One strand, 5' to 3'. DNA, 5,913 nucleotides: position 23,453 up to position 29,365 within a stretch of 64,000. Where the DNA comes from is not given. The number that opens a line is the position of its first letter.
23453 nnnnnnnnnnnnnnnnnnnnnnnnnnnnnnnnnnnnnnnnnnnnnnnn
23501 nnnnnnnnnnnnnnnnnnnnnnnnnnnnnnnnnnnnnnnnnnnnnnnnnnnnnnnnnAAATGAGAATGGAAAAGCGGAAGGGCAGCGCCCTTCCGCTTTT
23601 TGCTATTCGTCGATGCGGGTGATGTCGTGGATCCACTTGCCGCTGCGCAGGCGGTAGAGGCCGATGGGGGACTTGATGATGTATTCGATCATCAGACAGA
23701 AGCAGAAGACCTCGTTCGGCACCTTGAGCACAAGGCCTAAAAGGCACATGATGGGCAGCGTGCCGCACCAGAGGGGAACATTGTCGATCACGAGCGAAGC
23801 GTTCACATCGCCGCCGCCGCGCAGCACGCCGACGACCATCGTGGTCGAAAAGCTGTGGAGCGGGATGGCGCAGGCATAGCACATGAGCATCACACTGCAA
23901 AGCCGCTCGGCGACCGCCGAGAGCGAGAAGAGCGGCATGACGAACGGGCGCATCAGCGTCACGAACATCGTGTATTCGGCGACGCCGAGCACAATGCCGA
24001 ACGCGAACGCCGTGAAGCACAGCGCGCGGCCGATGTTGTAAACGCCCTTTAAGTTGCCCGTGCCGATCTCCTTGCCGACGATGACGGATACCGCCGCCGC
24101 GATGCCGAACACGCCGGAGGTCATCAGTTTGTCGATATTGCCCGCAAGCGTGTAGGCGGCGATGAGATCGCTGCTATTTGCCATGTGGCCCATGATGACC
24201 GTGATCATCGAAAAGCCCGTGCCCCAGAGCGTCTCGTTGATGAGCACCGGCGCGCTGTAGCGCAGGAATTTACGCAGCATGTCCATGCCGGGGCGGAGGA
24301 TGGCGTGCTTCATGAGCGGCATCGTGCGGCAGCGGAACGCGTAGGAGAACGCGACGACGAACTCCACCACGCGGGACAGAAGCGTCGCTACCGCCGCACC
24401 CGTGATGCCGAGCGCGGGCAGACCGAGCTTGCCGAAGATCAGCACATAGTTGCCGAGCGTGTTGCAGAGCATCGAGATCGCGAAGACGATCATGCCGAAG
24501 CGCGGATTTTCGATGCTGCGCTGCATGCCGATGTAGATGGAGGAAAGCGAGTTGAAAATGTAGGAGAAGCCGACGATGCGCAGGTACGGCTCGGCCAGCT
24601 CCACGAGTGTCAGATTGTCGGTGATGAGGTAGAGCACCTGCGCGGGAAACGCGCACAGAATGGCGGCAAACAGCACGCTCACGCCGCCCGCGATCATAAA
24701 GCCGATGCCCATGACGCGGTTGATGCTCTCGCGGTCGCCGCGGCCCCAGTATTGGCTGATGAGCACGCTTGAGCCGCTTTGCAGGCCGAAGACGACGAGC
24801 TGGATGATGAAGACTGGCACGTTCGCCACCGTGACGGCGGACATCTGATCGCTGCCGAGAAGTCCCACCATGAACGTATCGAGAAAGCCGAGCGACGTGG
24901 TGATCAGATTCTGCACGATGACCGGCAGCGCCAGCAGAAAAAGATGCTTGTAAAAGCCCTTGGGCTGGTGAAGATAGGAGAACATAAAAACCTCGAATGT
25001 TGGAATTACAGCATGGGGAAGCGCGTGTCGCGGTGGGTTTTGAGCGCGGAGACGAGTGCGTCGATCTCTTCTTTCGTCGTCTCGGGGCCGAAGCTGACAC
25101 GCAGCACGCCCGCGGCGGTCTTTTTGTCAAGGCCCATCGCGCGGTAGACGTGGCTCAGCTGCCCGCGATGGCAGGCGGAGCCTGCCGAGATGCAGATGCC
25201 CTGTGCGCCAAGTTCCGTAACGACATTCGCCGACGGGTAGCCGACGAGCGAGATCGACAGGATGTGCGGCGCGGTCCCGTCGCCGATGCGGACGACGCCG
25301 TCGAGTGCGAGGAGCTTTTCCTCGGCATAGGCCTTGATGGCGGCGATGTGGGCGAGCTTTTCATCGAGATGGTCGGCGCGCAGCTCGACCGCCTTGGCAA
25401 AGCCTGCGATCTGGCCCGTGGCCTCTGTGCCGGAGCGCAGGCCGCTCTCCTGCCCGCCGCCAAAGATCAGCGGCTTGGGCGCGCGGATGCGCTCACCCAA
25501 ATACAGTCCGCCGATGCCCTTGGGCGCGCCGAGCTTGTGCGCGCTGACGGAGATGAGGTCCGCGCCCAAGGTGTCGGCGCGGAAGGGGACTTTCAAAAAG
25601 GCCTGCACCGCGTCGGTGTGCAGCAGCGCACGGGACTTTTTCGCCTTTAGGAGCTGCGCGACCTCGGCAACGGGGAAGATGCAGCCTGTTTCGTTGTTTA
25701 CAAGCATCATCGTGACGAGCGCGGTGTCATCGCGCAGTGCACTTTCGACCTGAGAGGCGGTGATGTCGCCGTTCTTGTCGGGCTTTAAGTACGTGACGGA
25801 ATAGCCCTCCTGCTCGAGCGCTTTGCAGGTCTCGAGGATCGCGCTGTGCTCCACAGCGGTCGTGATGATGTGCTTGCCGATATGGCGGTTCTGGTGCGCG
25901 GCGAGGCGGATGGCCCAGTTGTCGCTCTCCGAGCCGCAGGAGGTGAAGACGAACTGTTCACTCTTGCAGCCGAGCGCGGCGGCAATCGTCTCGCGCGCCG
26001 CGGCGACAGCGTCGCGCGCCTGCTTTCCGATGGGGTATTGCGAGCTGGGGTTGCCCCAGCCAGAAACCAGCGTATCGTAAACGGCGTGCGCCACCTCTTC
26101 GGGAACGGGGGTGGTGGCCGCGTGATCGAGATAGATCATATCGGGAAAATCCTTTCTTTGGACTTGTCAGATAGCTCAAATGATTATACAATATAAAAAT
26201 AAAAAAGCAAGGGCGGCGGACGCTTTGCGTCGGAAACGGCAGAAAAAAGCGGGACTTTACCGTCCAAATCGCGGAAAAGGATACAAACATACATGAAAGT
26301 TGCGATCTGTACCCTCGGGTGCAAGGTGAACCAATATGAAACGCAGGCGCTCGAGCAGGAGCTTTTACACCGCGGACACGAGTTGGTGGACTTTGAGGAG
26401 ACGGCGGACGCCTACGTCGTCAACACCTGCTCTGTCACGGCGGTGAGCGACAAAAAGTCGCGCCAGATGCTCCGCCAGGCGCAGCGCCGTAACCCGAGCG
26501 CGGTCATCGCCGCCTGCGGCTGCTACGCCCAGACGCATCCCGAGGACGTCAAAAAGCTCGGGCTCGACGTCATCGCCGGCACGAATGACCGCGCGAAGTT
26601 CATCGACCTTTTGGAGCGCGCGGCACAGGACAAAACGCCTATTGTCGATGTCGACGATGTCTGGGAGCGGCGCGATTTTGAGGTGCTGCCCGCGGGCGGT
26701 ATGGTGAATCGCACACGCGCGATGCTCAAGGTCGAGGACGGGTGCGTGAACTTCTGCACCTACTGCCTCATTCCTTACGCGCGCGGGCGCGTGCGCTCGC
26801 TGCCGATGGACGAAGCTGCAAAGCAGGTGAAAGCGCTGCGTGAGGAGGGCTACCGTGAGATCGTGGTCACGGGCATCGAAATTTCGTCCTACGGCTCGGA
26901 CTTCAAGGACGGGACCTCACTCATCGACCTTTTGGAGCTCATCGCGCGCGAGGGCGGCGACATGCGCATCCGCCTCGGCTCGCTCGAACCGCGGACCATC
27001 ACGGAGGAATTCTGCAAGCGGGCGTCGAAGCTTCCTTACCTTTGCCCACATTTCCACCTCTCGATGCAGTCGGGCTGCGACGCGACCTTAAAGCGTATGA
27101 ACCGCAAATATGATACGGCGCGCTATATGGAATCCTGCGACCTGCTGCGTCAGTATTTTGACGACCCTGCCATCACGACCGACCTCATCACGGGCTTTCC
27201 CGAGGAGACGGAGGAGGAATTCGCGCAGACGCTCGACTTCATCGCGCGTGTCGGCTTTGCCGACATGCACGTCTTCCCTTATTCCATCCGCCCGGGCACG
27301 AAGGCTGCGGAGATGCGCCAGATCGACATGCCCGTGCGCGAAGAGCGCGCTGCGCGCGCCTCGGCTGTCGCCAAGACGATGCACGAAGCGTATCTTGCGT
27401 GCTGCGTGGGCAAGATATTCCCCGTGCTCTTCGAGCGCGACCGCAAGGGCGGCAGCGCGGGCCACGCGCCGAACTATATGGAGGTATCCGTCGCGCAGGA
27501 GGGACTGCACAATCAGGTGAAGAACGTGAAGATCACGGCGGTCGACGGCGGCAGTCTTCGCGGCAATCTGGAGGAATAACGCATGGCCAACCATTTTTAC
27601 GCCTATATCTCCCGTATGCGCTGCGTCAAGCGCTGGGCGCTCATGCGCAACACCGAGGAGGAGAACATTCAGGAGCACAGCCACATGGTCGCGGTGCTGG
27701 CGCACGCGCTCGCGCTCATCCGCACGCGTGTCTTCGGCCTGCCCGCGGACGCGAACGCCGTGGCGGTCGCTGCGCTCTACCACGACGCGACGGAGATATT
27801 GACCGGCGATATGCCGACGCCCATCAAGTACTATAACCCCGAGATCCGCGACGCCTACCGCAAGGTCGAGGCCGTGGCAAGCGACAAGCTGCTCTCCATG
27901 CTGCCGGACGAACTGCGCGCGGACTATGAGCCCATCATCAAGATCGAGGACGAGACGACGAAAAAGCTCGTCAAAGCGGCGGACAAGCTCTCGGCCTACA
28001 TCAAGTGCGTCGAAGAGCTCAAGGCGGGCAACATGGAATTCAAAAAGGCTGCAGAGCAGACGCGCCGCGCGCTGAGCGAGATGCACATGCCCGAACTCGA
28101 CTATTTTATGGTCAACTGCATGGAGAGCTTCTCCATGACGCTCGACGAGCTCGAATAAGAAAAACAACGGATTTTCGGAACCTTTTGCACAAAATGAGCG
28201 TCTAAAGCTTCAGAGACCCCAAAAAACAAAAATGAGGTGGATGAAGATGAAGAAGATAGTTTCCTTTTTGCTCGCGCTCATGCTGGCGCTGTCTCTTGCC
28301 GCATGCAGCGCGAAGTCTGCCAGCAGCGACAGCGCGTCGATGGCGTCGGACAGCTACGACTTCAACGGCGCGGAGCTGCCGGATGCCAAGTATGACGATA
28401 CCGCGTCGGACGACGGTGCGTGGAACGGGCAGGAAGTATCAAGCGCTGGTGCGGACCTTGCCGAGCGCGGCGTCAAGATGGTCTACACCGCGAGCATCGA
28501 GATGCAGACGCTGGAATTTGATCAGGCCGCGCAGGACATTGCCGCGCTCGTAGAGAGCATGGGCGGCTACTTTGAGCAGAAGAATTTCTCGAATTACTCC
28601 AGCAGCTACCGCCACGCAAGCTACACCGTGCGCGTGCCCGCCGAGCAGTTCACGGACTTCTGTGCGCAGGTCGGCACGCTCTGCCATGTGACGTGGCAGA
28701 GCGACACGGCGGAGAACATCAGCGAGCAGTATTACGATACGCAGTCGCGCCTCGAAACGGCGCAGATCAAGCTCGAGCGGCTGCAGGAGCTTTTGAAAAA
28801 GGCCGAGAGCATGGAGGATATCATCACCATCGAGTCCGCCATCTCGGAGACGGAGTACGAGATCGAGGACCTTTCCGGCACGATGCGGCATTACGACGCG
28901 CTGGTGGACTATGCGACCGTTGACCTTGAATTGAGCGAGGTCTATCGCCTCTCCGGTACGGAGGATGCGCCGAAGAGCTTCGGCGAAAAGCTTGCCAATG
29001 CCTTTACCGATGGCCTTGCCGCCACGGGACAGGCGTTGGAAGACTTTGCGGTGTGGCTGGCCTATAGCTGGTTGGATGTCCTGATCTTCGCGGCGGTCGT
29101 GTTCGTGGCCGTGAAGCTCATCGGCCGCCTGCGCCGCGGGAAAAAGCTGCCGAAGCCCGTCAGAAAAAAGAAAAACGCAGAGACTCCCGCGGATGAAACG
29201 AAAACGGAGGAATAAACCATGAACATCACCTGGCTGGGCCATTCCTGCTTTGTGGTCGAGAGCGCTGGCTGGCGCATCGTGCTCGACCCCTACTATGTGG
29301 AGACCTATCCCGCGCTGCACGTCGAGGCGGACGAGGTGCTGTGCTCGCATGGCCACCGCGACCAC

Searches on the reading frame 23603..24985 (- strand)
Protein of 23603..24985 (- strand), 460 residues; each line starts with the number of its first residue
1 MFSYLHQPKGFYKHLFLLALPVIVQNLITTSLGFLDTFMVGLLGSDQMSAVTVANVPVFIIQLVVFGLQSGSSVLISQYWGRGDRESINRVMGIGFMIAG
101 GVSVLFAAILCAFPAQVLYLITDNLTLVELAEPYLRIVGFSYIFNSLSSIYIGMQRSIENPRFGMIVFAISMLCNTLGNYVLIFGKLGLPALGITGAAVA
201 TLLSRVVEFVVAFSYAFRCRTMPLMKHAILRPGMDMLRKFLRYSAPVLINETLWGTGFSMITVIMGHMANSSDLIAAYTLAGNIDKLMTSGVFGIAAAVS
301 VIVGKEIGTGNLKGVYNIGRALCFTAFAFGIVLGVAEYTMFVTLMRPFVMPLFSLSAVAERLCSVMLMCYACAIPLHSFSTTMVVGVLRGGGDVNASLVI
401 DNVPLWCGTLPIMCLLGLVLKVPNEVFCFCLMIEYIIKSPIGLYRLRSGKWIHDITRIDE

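Call 13: search_protein_families(library=pfam, proteins=[window:23603-24985:-])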
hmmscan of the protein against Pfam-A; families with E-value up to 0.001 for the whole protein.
window:23603-24985:- (460 aa): 1 family
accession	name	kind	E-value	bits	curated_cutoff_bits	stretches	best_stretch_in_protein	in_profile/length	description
PF01554.23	MatE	-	1.1e-42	145.9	24.9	2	21-181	1-161/161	MatE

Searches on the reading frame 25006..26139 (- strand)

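Call 13: search_protein_families(library=pfam, proteins=[window:25006-26139:-])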
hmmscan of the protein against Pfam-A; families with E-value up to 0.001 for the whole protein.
window:25006-26139:- (377 aa): 3 families
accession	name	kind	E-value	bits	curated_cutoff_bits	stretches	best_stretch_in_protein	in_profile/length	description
PF00266.25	Aminotran_5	-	4.5e-74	250.1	21.5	1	2-362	1-371/371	Aminotransferase class-V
PF00155.27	Aminotran_1_2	-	2.1e-07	30.9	19.7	1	43-174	42-183/361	Aminotransferase class I and II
PF01212.27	Beta_elim_lyase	-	2.5e-06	27.5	27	1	45-217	34-213/288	Beta-eliminating lyase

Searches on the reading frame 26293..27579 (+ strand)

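Call 13: search_protein_families(library=pfam, proteins=[window:26293-27579:+])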
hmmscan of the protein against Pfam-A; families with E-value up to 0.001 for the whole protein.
window:26293-27579:+ (428 aa): 2 families
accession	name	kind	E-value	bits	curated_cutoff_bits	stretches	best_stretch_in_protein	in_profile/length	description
PF04055.27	Radical_SAM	-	3.3e-27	96.1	29.5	1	149-317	5-166/166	Radical SAM superfamily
PF00919.26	UPF0004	-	2e-25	89.1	27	1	2-90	1-90/98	Uncharacterized protein family UPF0004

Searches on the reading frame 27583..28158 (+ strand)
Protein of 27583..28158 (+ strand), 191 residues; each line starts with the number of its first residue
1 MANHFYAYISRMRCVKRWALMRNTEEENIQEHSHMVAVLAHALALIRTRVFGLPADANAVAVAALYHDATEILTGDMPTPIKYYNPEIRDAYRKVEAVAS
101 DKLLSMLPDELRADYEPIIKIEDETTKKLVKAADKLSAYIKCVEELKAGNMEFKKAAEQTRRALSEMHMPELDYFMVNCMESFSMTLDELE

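Call 13: search_protein_families(library=pfam, proteins=[window:27583-28158:+])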
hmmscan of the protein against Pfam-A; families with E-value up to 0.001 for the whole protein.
window:27583-28158:+ (191 aa): 3 families
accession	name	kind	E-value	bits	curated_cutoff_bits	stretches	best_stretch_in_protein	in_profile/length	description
PF12917.13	YfbR-like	-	7e-77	257.7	25.9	1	4-183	1-182/182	5'-deoxynucleotidase YfbR-like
PF13023.12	HD_3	-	1e-13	52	22.5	1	10-160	2-149/165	HD domain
PF01966.28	HD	-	1.2e-06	29.2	22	1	31-138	3-115/116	HD domain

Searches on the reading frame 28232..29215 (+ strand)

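Call 13: search_protein_families(library=pfam, proteins=[window:28232-29215:+])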
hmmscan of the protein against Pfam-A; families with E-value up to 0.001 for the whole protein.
window:28232-29215:+ (327 aa): 1 family
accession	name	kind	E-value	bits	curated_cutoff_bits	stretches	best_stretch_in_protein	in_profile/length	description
PF14257.11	DUF4349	-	1.9e-59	201.1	27.7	1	82-293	2-211/213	Domain of unknown function (DUF4349)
